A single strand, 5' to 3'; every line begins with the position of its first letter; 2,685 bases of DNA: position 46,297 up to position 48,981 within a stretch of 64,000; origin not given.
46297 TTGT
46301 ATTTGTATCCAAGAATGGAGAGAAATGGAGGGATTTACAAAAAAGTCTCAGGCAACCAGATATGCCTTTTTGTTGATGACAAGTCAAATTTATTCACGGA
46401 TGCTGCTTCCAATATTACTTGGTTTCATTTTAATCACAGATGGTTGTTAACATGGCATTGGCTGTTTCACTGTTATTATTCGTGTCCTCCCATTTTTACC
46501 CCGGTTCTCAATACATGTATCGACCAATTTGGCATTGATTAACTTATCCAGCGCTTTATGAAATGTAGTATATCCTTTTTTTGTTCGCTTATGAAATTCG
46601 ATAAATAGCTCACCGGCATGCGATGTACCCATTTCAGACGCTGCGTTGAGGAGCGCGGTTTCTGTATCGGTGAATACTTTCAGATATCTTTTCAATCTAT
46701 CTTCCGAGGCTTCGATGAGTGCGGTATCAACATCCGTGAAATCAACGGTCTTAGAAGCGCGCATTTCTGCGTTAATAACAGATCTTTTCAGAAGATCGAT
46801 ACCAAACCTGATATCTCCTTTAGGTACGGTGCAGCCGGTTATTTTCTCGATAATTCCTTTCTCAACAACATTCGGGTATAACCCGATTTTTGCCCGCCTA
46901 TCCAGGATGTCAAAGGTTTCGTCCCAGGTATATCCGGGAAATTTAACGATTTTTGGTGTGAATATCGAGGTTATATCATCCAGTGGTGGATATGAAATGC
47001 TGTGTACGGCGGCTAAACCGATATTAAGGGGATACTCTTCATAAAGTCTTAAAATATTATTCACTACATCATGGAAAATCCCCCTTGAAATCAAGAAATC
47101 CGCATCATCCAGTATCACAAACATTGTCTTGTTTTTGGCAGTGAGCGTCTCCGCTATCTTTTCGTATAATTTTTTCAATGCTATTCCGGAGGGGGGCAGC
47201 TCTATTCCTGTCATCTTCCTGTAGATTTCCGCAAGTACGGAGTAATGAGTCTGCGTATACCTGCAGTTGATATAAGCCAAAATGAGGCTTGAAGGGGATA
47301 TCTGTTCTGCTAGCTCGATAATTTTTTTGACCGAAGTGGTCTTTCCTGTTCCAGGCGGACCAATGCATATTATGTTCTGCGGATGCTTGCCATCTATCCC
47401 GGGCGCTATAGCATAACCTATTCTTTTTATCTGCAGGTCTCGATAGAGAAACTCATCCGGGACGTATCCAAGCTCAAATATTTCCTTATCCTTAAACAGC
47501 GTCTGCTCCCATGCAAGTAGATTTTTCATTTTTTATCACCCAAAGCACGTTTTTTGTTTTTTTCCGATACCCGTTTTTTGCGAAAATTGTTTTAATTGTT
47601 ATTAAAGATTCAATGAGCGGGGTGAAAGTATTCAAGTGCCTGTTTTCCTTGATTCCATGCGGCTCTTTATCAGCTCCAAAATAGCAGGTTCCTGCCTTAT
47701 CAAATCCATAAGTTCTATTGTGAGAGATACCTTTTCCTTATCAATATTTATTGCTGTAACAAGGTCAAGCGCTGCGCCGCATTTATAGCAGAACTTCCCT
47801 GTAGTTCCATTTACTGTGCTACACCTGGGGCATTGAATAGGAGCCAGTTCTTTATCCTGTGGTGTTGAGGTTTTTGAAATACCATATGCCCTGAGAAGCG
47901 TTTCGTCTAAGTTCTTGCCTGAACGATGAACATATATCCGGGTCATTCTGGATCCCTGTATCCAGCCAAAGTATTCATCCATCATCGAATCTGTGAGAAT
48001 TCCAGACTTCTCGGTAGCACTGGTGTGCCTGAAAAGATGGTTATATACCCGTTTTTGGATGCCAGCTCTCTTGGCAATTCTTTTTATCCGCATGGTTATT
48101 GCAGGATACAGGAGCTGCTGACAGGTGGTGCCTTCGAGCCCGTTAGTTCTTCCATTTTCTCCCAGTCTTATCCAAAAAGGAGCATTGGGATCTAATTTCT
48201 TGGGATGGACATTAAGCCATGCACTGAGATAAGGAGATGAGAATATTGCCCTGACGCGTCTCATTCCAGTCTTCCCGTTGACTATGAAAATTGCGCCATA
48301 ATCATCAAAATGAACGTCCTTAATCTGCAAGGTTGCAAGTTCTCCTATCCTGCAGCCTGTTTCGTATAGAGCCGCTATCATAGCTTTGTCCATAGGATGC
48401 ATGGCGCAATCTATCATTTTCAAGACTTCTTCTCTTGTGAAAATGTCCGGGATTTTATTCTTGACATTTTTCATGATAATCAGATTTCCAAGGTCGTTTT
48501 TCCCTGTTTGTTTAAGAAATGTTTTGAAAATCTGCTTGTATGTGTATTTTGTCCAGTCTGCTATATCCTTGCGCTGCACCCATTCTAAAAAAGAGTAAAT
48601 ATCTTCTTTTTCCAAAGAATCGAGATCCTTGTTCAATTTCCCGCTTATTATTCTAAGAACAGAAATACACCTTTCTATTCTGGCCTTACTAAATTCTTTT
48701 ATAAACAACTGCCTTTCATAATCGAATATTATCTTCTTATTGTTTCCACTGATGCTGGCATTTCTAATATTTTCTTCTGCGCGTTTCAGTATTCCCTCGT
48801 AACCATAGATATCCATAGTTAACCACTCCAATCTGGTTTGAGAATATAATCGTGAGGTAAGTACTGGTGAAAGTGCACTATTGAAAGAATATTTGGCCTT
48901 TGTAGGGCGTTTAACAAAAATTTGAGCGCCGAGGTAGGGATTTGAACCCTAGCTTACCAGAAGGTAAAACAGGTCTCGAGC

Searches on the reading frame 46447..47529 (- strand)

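Call 4: search_protein_families(library=pfam, proteins=[window:46447-47529:-], max_evalue=0.01)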
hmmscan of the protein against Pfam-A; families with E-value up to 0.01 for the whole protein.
window:46447-47529:- (360 aa): 12 families
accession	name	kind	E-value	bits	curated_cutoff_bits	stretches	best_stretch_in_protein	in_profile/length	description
PF22703.2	Cdc6_lid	-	1.8e-13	50.6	27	1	207-270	2-66/68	Cdc6 AAA+ ATPase-type lid domain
PF13401.12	AAA_22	-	4.4e-13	50.1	27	1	49-176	4-124/130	AAA domain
PF13191.12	AAA_16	-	3.8e-07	31.2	32.6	1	26-128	1-101/167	AAA ATPase domain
PF13245.12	AAA_19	-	0.00023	21.8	25.1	1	51-84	12-47/134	AAA domain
PF00004.35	AAA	-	0.00028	21.8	21.2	1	54-161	2-90/131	ATPase family associated with various cellular activities (AAA)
PF01637.24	ATPase_2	-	0.00032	21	33.2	1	49-167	18-143/225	ATPase domain predominantly from Archaea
PF24883.2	NPHP3_N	-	0.00048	20.8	24.8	1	50-127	22-96/164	Nephrocystin 3, N-terminal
PF00931.28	NB-ARC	-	0.0018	18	23.5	1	49-142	17-108/248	NB-ARC domain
PF22606.2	Cdc6-ORC-like_ATPase_lid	-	0.0037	17.6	27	0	200-252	1-54/60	Cdc6/ORC-like, ATPase lid domain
PF12775.13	AAA_7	-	0.0042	17.1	25.8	1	49-105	32-85/181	P-loop containing dynein motor region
PF07693.20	KAP_NTPase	-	0.0071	16.1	20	0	119-144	136-161/293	KAP family P-loop domain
PF05729.18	NACHT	-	0.0098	16.2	26.7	0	53-145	3-92/167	NACHT domain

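Call 83: search_protein_families(library=padloc, proteins=[window:46447-47529:-], max_evalue=0.001)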
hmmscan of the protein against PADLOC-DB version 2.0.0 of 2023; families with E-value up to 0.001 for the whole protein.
window:46447-47529:- (360 aa): 1 family
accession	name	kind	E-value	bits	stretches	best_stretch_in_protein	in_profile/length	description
PDLC04140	mad8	-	0.00043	17.9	0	48-123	25-95/314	mads_8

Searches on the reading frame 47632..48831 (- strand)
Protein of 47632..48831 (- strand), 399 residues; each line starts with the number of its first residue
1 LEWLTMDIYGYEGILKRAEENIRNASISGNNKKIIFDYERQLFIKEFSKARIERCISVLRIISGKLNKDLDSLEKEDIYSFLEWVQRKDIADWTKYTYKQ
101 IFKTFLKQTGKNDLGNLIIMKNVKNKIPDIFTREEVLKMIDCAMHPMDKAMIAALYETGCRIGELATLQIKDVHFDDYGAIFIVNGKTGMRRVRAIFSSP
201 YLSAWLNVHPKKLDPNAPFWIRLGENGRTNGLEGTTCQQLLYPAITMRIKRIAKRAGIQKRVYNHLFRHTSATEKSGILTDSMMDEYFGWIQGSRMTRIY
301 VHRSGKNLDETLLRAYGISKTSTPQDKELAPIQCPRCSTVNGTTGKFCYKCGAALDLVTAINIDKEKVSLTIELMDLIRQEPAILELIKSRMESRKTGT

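Call 4: search_protein_families(library=pfam, proteins=[window:47632-48831:-], max_evalue=0.01)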
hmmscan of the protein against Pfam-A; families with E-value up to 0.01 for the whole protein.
window:47632-48831:- (399 aa): 5 families
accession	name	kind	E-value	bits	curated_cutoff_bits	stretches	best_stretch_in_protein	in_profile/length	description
PF00589.27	Phage_integrase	-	1.2e-14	54.9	27.1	1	133-303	5-168/172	Phage integrase family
PF24707.1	Swc3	-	0.00061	20.5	26.3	0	260-311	15-65/111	Swc3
PF12773.13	DZR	-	0.00069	20.2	27.3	1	330-352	23-45/45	Double zinc ribbon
PF17014.10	Mad3_BUB1_I_2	-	0.0078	16.7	37.6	0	84-153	35-103/128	Putative Mad3/BUB1 like region 1 protein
PF24463.1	DUF7577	-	0.0079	16.2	28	0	332-355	3-26/27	Domain of unknown function (DUF7577)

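Call 83: search_protein_families(library=padloc, proteins=[window:47632-48831:-], max_evalue=0.001)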
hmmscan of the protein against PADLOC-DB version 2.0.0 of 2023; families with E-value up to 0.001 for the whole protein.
window:47632-48831:- (399 aa): 0 families
